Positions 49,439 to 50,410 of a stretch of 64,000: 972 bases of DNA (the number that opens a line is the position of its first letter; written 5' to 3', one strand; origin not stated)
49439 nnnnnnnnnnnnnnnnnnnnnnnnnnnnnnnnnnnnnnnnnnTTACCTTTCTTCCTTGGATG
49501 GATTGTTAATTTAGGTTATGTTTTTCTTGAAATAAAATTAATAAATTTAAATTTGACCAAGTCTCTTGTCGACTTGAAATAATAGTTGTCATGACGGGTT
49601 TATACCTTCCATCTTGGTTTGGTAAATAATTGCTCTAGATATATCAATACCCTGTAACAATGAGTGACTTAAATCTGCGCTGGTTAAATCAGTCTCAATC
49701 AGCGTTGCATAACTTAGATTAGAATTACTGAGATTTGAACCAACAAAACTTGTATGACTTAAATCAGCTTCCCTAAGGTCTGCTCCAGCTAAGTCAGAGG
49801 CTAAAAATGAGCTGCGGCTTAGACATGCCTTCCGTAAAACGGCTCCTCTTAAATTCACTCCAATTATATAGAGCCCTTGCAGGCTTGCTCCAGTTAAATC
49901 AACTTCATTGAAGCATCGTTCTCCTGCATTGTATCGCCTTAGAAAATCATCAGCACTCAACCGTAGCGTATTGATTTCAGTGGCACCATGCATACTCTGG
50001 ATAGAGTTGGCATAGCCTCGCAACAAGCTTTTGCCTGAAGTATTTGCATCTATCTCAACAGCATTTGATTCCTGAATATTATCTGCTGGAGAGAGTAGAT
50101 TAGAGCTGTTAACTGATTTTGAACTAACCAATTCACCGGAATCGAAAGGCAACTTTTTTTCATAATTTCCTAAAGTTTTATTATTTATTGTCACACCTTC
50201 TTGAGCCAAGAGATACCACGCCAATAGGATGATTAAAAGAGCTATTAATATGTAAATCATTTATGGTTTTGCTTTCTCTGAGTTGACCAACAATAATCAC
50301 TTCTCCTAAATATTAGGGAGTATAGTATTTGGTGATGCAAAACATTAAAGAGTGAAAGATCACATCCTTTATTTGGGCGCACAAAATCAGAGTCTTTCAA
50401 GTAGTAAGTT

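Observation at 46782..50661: AT-rich ~3.9-kb two-gene cassette: membrane-anchored pentapeptide-repeat protein + 888-aa dynamin-like GTPase (candidate undescribed membrane-surveillance/defence module)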

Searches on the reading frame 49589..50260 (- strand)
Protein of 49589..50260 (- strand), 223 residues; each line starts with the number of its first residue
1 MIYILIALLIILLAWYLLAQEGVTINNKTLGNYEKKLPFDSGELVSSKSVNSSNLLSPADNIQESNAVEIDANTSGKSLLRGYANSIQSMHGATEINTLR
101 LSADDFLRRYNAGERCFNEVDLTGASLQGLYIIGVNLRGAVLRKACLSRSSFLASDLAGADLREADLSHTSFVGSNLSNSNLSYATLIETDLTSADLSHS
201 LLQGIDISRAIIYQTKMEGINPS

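Call 4: search_protein_families(library=pfam, proteins=[window:49589-50260:-], max_evalue=0.01)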
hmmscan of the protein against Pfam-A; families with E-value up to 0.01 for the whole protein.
window:49589-50260:- (223 aa): 3 families
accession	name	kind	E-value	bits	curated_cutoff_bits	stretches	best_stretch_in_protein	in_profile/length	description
PF00805.28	Pentapeptide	-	3.8e-22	77.9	20.2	2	155-193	1-39/40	Pentapeptide repeats (8 copies)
PF13599.13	Pentapeptide_4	-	1.3e-11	44.9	38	1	147-221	3-77/78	Pentapeptide repeat region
PF13576.12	Pentapeptide_3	-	0.00088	19.9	27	0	138-180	2-47/48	Pentapeptide repeats (9 copies)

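Call 5: search_protein_families(library=padloc, proteins=[window:49589-50260:-], max_evalue=0.1)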
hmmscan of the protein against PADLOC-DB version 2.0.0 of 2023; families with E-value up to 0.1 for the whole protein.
window:49589-50260:- (223 aa): 0 families

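Call 6: search_protein_families(library=ncbifam, proteins=[window:49589-50260:-], max_evalue=0.1)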
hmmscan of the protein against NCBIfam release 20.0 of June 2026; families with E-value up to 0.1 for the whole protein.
window:49589-50260:- (223 aa): 16 families
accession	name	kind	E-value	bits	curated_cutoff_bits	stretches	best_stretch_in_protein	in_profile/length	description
NF052603.1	penta_Alr5209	equivalog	1.5e-20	73.4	125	2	144-219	17-92/113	Alr5209 family pentapeptide repeat protein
NF047416.1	penta_HetL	equivalog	3.3e-18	66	260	1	104-214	2-107/218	heterocyst differentiation pentapeptide repeat protein HetL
NF011743.0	PRK15196.1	equivalog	3.6e-12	45.8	354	2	107-177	254-324/350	type III secretion system effector PipB2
NF033086.2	penta_rpt_Qnr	equivalog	2.8e-08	33.7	240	2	131-211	112-187/211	Qnr family pentapeptide repeat protein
NF011744.0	PRK15197.1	equivalog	4.7e-08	32.6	274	1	117-205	171-254/291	SPI-2 type III secretion system effector PipB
NF000421.1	penta_rpt_QnrVC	exception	4.1e-07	30.2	460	2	130-209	117-191/218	QnrVC family quinolone resistance pentapeptide repeat protein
NF000349.1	mfpA_AE000516.2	equivalog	1.1e-06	28.7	360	2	117-186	84-148/183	pentapeptide repeat protein MfpA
NF000071.4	penta_rpt_QnrA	exception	1.2e-05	25.2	450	1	128-211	115-193/218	QnrA family quinolone resistance pentapeptide repeat protein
NF012151.0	penta_rpt_QnrAS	exception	3.1e-05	24.1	490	1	125-218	52-145/218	QnrAS family quinolone resistance pentapeptide repeat protein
NF011904.1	PRK15377.1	subfamily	4e-05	22.2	500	1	106-201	5-101/606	type III secretion system effector HECT-type E3 ubiquitin transferase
NF000056.3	penta_rpt_QnrS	exception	6.3e-05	22.8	460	1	99-208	92-200/218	QnrS family quinolone resistance pentapeptide repeat protein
NF038182.1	penta_rpt_SmQnr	exception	8.8e-05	22.4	460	1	145-198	145-198/215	SmQnr family pentapeptide repeat protein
NF012152.0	penta_rpt_QnrC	exception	9.2e-05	22.5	500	1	128-207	115-189/221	QnrC family quinolone resistance pentapeptide repeat protein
NF000420.1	penta_rpt_QnrB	exception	0.00058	19.9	460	1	132-207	116-196/214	QnrB family quinolone resistance pentapeptide repeat protein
NF033375.2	penta_rpt_QnrE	exception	0.0023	17.9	480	1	129-208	113-192/214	QnrE family quinolone resistance pentapeptide repeat protein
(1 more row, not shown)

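Call 10: search_solved_structures(query=window:49589-50260:-, max_evalue=0.001)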
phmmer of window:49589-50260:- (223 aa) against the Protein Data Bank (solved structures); distinct sequences matched with E-value up to 0.001: 21.
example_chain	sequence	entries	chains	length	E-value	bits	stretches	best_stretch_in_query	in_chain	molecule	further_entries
4yfo_A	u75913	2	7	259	2.1e-21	79.9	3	101-208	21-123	beta1_ex1 | 6beta1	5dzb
4yei_A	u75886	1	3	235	1.1e-18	71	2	101-209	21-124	beta1mut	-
4yc5_A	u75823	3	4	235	2.5e-18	69.9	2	101-210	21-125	beta1 | beta1 protein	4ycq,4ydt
5di5_A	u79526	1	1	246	2.2e-17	66.8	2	101-210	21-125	beta1 t801 loop variant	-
3du1_X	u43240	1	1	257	2.4e-17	66.6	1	101-209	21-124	All3740 protein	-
5dns_A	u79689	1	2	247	3.6e-17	66.1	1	101-216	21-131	t1428 beta1 loop design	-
5dn0_A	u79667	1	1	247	5e-17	65.6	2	101-213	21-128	beta1 t1555 loop variant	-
2j8k_A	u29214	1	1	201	5.5e-16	62.2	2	105-209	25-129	NP275-NP276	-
5dra_A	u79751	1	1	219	1e-15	61.3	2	101-202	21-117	3beta1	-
5dqa_A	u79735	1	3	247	1.7e-15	60.6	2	101-210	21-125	t3284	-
2j8i_A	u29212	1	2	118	3.7e-10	43.2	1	104-199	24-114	NP275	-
6omx_A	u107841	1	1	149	1.5e-08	37.9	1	105-199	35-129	Alr5209 protein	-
2o6w_A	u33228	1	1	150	1.7e-08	37.8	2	137-221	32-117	Repeat Five Residue (Rfr) protein or pentapeptide repeat protein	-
2f3l_A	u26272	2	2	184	2.5e-06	30.7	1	116-187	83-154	RFR-Domain | pentapeptide repeat protein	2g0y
3pss_A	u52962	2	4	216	7.9e-06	29.1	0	127-209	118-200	Qnr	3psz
3n90_A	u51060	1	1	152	2e-05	27.7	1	120-190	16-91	Thylakoid lumenal 15 kDa protein 1, chloroplastic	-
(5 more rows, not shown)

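Call 28: list_cluster_members(proteins=[P0001, window:49589-50260:-, window:52546-56163:-, window:51870-52448:-])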
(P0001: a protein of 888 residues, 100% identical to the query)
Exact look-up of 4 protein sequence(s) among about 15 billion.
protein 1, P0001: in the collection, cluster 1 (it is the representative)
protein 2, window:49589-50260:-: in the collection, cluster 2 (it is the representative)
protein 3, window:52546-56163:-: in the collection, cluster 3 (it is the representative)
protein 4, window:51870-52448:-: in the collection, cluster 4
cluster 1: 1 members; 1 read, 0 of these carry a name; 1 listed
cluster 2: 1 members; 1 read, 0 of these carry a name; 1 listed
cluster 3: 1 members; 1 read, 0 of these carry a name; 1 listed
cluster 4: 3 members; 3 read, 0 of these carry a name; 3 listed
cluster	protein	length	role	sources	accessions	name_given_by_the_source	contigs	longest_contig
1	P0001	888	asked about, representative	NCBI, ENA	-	-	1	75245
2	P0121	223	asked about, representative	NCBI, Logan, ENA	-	-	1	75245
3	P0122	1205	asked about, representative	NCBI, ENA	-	-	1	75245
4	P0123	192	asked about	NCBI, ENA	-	-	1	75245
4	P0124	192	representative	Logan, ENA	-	-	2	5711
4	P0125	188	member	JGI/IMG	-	-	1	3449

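Call 29: find_homologous_proteins(query=window:49589-50260:-)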
Query window:49589-50260:- (223 aa): 2799 proteins with E <= 0.001 among 5251 candidates; the best 120 are listed.
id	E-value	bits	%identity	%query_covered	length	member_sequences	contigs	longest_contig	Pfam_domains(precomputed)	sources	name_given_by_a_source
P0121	6.6e-135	465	100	100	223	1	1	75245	PF13599.14,PF00805.29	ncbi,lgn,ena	-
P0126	8.5e-64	233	55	100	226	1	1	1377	PF13599.14,PF00805.29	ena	-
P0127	4.2e-23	100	35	52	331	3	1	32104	PF13576.13,PF13599.14,PF00805.29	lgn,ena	-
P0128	2.0e-21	95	33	55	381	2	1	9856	PF13576.13,PF13599.14,PF00805.29,PF25296.2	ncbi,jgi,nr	ncbi:MAG: pentapeptide repeat-containing protein [Hyphomonadaceae bacterium]|nr:pentapeptide repeat-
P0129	1.6e-19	88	36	48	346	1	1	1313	PF13576.13,PF13599.14,PF00805.29,PF25296.2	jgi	jgi:uncharacterized protein YjbI with pentapeptide repeats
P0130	7.4e-19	86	42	43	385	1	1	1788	PF13576.13,PF13599.14,PF00805.29,PF25296.2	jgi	jgi:uncharacterized protein YjbI with pentapeptide repeats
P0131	8.6e-19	86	40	44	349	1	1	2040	PF01582.26,PF13576.13,PF13599.14,PF00805.29,PF13676.12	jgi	jgi:hypothetical protein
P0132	1.3e-18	86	36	45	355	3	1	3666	PF13576.13,PF13599.14,PF00805.29,PF07885.23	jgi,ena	-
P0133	6.8e-18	83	38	54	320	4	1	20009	PF13576.13,PF13599.14,PF00805.29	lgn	-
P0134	9.4e-18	83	36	39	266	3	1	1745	PF13576.13,PF13599.14,PF00805.29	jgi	jgi:uncharacterized protein YjbI with pentapeptide repeats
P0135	1.5e-17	82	32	41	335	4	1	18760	PF13576.13,PF13599.14,PF00805.29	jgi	-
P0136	4.5e-17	81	35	48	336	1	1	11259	PF13576.13,PF13599.14,PF00805.29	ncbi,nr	ncbi:MAG: pentapeptide repeat-containing protein [Thermodesulfobacteriota bacterium]|nr:pentapeptide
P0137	4.8e-17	80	38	51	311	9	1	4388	PF13576.13,PF13599.14,PF00805.29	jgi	-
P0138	4.8e-17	80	39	50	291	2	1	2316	PF13576.13,PF13599.14,PF00805.29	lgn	-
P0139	6.2e-17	80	39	48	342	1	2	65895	PF13576.13,PF13599.14,PF00805.29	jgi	jgi:uncharacterized protein YjbI with pentapeptide repeats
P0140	6.3e-17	80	39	45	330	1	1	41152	PF13576.13,PF13599.14,PF00805.29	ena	-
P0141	1.6e-16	79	39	49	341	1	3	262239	PF13576.13,PF13599.14,PF00805.29,PF25296.2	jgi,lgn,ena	jgi:hypothetical protein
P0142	1.8e-16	79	38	47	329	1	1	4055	PF13576.13,PF13599.14,PF00805.29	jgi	jgi:uncharacterized protein YjbI with pentapeptide repeats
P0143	2.3e-16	78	37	52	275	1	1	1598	PF19062.6,PF13576.13,PF13599.14,PF00805.29,PF25296.2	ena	-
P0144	2.4e-16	78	37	51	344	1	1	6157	PF13576.13,PF13599.14,PF00805.29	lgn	-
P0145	3.2e-16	78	43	39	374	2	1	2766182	PF13576.13,PF13599.14,PF00805.29,PF25296.2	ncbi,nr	ncbi:pentapeptide repeat-containing protein [Ktedonobacter racemifer]|nr:pentapeptide repeat-contain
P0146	5.1e-16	77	43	44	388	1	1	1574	PF13576.13,PF13599.14,PF00805.29,PF25296.2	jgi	jgi:uncharacterized protein YjbI with pentapeptide repeats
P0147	7.8e-16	76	38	43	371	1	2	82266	PF13576.13,PF13599.14,PF00805.29,PF25296.2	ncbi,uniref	ncbi:pentapeptide repeat-containing protein [Embleya sp. NPDC056575]|uniref:pentapeptide repeat-cont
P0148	1.1e-15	76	45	32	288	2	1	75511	PF13576.13,PF13599.14,PF00805.29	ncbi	ncbi:MAG: pentapeptide repeat-containing protein [Bradymonadia bacterium]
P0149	1.4e-15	76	34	54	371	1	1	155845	PF13576.13,PF13599.14,PF00805.29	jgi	jgi:uncharacterized protein YjbI with pentapeptide repeats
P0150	1.4e-15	76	32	58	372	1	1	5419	PF13576.13,PF13599.14,PF00805.29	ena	-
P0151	2.0e-15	75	34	48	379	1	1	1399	PF13576.13,PF13599.14,PF00805.29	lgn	-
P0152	2.0e-15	75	40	47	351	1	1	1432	PF13576.13,PF13599.14,PF00805.29,PF25296.2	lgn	-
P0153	2.2e-15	75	32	39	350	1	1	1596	PF13576.13,PF13599.14,PF00805.29,PF25296.2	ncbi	-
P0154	2.6e-15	75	34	52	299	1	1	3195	PF19062.6,PF13576.13,PF13599.14,PF00805.29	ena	-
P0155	2.6e-15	75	37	51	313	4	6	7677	PF13576.13,PF13599.14,PF00805.29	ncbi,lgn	-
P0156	2.8e-15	75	37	44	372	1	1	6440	PF13576.13,PF13599.14,PF00805.29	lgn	-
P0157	3.0e-15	75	37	45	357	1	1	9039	PF13576.13,PF13599.14,PF00805.29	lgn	-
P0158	3.9e-15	74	36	51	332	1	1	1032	PF13576.13,PF13599.14,PF00805.29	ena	-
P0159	5.1e-15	74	37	43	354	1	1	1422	PF13576.13,PF13599.14,PF00805.29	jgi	jgi:uncharacterized protein YjbI with pentapeptide repeats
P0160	5.7e-15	74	40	47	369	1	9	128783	PF13576.13,PF13599.14,PF00805.29,PF25296.2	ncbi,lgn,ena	ncbi:MAG: pentapeptide repeat-containing protein [Thermostichus sp. DG02_2_bins_29]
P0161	5.7e-15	74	36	51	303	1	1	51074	PF13576.13,PF13599.14,PF00805.29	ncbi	-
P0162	6.0e-15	74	42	39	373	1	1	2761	PF13576.13,PF13599.14,PF00805.29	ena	-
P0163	6.7e-15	73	42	45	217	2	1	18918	PF13576.13,PF13599.14,PF00805.29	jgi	jgi:uncharacterized protein YjbI with pentapeptide repeats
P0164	8.1e-15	73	37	43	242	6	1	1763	PF13576.13,PF13599.14,PF00805.29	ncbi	-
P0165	8.9e-15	73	30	52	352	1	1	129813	PF13576.13,PF13599.14,PF00805.29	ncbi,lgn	-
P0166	8.9e-15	73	37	49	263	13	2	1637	PF13576.13,PF13599.14,PF00805.29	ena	-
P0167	9.4e-15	73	32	50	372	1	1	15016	PF13576.13,PF13599.14,PF00805.29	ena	-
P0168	1.1e-14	73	30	54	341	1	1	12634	PF13576.13,PF13599.14,PF00805.29,PF25296.2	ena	-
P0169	1.1e-14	73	37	63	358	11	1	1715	PF13576.13,PF13599.14,PF00805.29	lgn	-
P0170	1.7e-14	72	37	47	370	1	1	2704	PF13576.13,PF13599.14,PF00805.29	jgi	-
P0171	1.8e-14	72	40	40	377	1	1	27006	PF13576.13,PF13599.14,PF00805.29,PF07885.23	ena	-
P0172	1.8e-14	72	37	44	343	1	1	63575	PF13576.13,PF13599.14,PF00805.29,PF25296.2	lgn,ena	-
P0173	1.8e-14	72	40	38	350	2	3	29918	PF13576.13,PF13599.14,PF00805.29,PF25296.2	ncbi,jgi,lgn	jgi:uncharacterized protein YjbI with pentapeptide repeats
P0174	3.0e-14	71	33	59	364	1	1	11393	PF13576.13,PF13599.14,PF00805.29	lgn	-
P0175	3.2e-14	71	46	45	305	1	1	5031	PF13576.13,PF13599.14,PF00805.29,PF25296.2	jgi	-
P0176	4.5e-14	71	33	73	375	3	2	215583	PF13576.13,PF13599.14,PF00805.29,PF25296.2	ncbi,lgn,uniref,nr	ncbi:pentapeptide repeat-containing protein [Vampirovibrio chlorellavorus]|uniref:pentapeptide repea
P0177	4.7e-14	71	33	52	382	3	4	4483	PF13576.13,PF13599.14,PF00805.29,PF25296.2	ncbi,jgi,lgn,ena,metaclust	metaclust:\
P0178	5.4e-14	70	30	48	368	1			PF13576.13,PF13599.14,PF00805.29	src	-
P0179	5.7e-14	70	35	46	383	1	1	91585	PF13576.13,PF13599.14,PF00805.29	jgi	jgi:uncharacterized protein YjbI with pentapeptide repeats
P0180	8.4e-14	70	38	41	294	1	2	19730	PF13576.13,PF13599.14,PF00805.29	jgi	jgi:hypothetical protein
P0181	8.8e-14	70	31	48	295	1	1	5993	PF13576.13,PF13599.14,PF00805.29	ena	-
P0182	9.1e-14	70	37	59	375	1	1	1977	PF13576.13,PF13599.14,PF00805.29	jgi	jgi:hypothetical protein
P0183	1.0e-13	70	36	44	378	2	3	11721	PF13576.13,PF13599.14,PF00805.29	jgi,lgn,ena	-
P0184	1.1e-13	69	42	42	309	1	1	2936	PF13576.13,PF13599.14,PF00805.29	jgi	jgi:uncharacterized protein YjbI with pentapeptide repeats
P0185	1.1e-13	69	38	42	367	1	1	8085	PF13576.13,PF13599.14,PF00805.29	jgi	jgi:uncharacterized protein YjbI with pentapeptide repeats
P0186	1.4e-13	69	33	51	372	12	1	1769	PF13576.13,PF13599.14,PF00805.29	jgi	jgi:uncharacterized protein YjbI with pentapeptide repeats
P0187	1.4e-13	69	37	43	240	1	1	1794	PF13599.14,PF00805.29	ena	-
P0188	1.5e-13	69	34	45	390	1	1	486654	PF13576.13,PF13599.14,PF00805.29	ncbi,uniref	ncbi:pentapeptide repeat-containing protein [Streptomyces sp. NPDC057002]|uniref:pentapeptide repeat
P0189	1.5e-13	69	42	46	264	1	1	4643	PF13576.13,PF13599.14,PF00805.29,PF25296.2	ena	-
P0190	1.7e-13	69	30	55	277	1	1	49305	PF13576.13,PF13599.14,PF00805.29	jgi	jgi:hypothetical protein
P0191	1.7e-13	69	38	47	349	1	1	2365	PF13576.13,PF13599.14,PF00805.29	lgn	-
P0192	2.0e-13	69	41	39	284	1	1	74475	PF13576.13,PF13599.14,PF00805.29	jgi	jgi:hypothetical protein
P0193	2.1e-13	69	42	39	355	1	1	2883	PF13576.13,PF13599.14,PF00805.29,PF25296.2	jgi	jgi:uncharacterized protein YjbI with pentapeptide repeats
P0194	2.1e-13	69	44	38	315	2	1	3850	PF13576.13,PF13599.14,PF00805.29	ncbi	-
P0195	2.2e-13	69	35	45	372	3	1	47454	PF13576.13,PF13599.14,PF00805.29,PF25296.2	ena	-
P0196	2.2e-13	68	38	49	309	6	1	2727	PF13576.13,PF13599.14,PF00805.29,PF25296.2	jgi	jgi:hypothetical protein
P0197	2.3e-13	68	37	52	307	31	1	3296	PF13576.13,PF13599.14,PF00805.29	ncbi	ncbi:MAG: hypothetical protein RLZZ499_2408 [Cyanobacteriota bacterium]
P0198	2.3e-13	68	30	47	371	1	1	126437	PF13576.13,PF13599.14,PF00805.29,PF07885.23,PF25296.2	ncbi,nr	ncbi:MAG: hypothetical protein GY847_07740 [Proteobacteria bacterium]|nr:hypothetical protein [Pseud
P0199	2.4e-13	68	33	45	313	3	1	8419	PF13576.13,PF13599.14,PF00805.29,PF25296.2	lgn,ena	-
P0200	2.4e-13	68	36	43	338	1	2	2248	PF13576.13,PF13599.14,PF00805.29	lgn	-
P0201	2.4e-13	68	35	53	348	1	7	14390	PF13576.13,PF13599.14,PF00805.29,PF25296.2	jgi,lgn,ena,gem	-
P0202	2.5e-13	68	41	47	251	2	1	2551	PF13576.13,PF13599.14,PF00805.29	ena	-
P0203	2.6e-13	68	43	45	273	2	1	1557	PF19062.6,PF13576.13,PF13599.14,PF00805.29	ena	-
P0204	2.7e-13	68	34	52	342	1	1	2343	PF13576.13,PF13599.14,PF00805.29,PF25296.2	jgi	jgi:uncharacterized protein YjbI with pentapeptide repeats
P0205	2.7e-13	68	39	43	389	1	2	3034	PF13576.13,PF13599.14,PF00805.29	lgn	-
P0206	2.9e-13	68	37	48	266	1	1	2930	PF19062.6,PF13576.13,PF13599.14,PF00805.29,PF25296.2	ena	-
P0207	3.2e-13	68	36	49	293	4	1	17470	PF13576.13,PF13599.14,PF00805.29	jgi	jgi:uncharacterized protein YjbI with pentapeptide repeats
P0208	3.3e-13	68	36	47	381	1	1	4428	PF13576.13,PF13599.14,PF00805.29,PF25296.2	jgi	-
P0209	3.4e-13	68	39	45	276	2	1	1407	PF13576.13,PF13599.14,PF00805.29,PF25296.2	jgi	jgi:uncharacterized protein YjbI with pentapeptide repeats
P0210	3.7e-13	68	42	40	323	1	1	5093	PF13576.13,PF13599.14,PF00805.29,PF07885.23,PF25296.2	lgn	-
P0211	3.9e-13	68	39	45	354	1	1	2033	PF13576.13,PF13599.14,PF00805.29,PF07885.23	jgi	jgi:uncharacterized protein YjbI with pentapeptide repeats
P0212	3.9e-13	68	39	45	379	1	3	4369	PF13576.13,PF13599.14,PF00805.29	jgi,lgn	-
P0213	4.0e-13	68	40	34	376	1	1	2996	PF13576.13,PF13599.14,PF00805.29,PF25296.2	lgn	-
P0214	4.1e-13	68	33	58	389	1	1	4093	PF13576.13,PF13599.14,PF00805.29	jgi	jgi:uncharacterized protein YjbI with pentapeptide repeats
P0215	4.2e-13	68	31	62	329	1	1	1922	PF13576.13,PF13599.14,PF00805.29,PF25296.2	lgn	-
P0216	4.2e-13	68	35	47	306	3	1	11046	PF13576.13,PF13599.14,PF00805.29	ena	-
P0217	4.4e-13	68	37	44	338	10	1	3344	PF13576.13,PF13599.14,PF00805.29,PF25296.2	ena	-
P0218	4.4e-13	68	38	45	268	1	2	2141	PF13576.13,PF13599.14,PF00805.29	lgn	-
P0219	4.6e-13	67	36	53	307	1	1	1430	PF13576.13,PF13599.14,PF00805.29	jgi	jgi:hypothetical protein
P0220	4.8e-13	67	31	70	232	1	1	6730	PF13576.13,PF13599.14,PF00805.29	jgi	jgi:uncharacterized protein YjbI with pentapeptide repeats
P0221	4.9e-13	67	37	46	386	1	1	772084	PF13576.13,PF13599.14,PF00805.29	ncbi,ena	-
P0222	5.0e-13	67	40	52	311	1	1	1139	PF13576.13,PF13599.14,PF00805.29,PF25296.2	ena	-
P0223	5.3e-13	67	41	44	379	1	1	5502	PF13576.13,PF13599.14,PF00805.29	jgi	-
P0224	5.7e-13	67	32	81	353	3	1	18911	PF13576.13,PF13599.14,PF00805.29,PF25296.2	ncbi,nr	ncbi:MAG: pentapeptide repeat-containing protein [Saprospiraceae bacterium]|nr:pentapeptide repeat-c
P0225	6.5e-13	67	43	40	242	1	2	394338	PF13576.13,PF13599.14,PF00805.29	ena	-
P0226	7.0e-13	67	41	46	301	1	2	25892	PF13576.13,PF13599.14,PF00805.29,PF25296.2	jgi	jgi:hypothetical protein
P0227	7.1e-13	67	36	41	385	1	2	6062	PF13576.13,PF13599.14,PF00805.29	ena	-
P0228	7.5e-13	67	33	58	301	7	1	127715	PF13576.13,PF13599.14,PF00805.29,PF25296.2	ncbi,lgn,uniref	ncbi:MAG: pentapeptide repeat-containing protein [Coleofasciculus sp. G1-WW12-02]|uniref:pentapeptid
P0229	7.7e-13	67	35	49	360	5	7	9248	PF13576.13,PF13599.14,PF00805.29,PF25296.2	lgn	-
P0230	7.8e-13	67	43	50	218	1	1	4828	PF13576.13,PF13599.14,PF00805.29,PF25296.2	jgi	jgi:uncharacterized protein YjbI with pentapeptide repeats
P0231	8.0e-13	67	35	47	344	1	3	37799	PF13576.13,PF13599.14,PF00805.29,PF18741.8,PF25296.2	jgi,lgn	jgi:uncharacterized protein YjbI with pentapeptide repeats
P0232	8.6e-13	67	33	46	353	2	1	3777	PF13576.13,PF13599.14,PF00805.29,PF25296.2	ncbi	-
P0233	8.7e-13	67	35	45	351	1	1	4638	PF13576.13,PF13599.14,PF00805.29,PF25296.2,PF21684.3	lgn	-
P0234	9.0e-13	67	37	48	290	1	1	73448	PF13576.13,PF13599.14,PF00805.29,PF25296.2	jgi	-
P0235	9.8e-13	66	32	64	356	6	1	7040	PF13576.13,PF13599.14,PF00805.29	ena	-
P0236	1.0e-12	66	32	69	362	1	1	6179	PF13576.13,PF13599.14,PF00805.29,PF07885.23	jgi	jgi:uncharacterized protein YjbI with pentapeptide repeats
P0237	1.0e-12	66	32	51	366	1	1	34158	PF13576.13,PF13599.14,PF00805.29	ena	-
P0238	1.1e-12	66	37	42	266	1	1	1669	PF13576.13,PF13599.14,PF00805.29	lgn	-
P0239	1.1e-12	66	39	43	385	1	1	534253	PF13576.13,PF13599.14,PF00805.29,PF25296.2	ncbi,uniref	ncbi:pentapeptide repeat-containing protein [Streptomyces sp. NPDC004327]|uniref:pentapeptide repeat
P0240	1.1e-12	66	37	44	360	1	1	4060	PF13576.13,PF13599.14,PF00805.29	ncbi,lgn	-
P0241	1.1e-12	66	33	46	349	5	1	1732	PF13576.13,PF13599.14,PF00805.29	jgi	jgi:uncharacterized protein YjbI with pentapeptide repeats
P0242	1.1e-12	66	39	43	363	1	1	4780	PF13576.13,PF13599.14,PF12724.13,PF00805.29,PF25296.2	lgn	-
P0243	1.2e-12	66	38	43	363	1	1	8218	PF13576.13,PF13599.14,PF00805.29,PF07885.23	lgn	-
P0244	1.3e-12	66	37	45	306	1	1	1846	PF13576.13,PF13599.14,PF00805.29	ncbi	-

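Call 30: find_encoding_contigs(protein=P0126, flank=5000)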
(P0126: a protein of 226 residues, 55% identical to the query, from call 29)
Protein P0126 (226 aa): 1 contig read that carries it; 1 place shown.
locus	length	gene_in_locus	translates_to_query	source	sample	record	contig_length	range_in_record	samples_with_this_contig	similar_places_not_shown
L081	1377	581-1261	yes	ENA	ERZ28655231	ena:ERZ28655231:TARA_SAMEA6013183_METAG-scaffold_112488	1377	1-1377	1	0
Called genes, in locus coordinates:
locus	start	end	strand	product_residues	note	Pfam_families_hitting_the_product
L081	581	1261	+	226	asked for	PF13599:Pentapeptide_4 (faint), PF00805:Pentapeptide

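Call 45: find_related_loci(query=A4, collection=metagenome_contigs, flank=6000)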
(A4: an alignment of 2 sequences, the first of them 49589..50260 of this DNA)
Query A4 (223 aa) in metagenome_contigs; peptide patterns used: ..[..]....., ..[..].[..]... (x = any residue, [..] = any of these).
184 stretches matched a pattern; 1 encode a relative of the query (tblastn E <= 1e-3); 1 distinct loci.
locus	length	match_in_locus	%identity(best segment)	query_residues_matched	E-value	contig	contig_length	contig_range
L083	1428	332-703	36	102-210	8e-15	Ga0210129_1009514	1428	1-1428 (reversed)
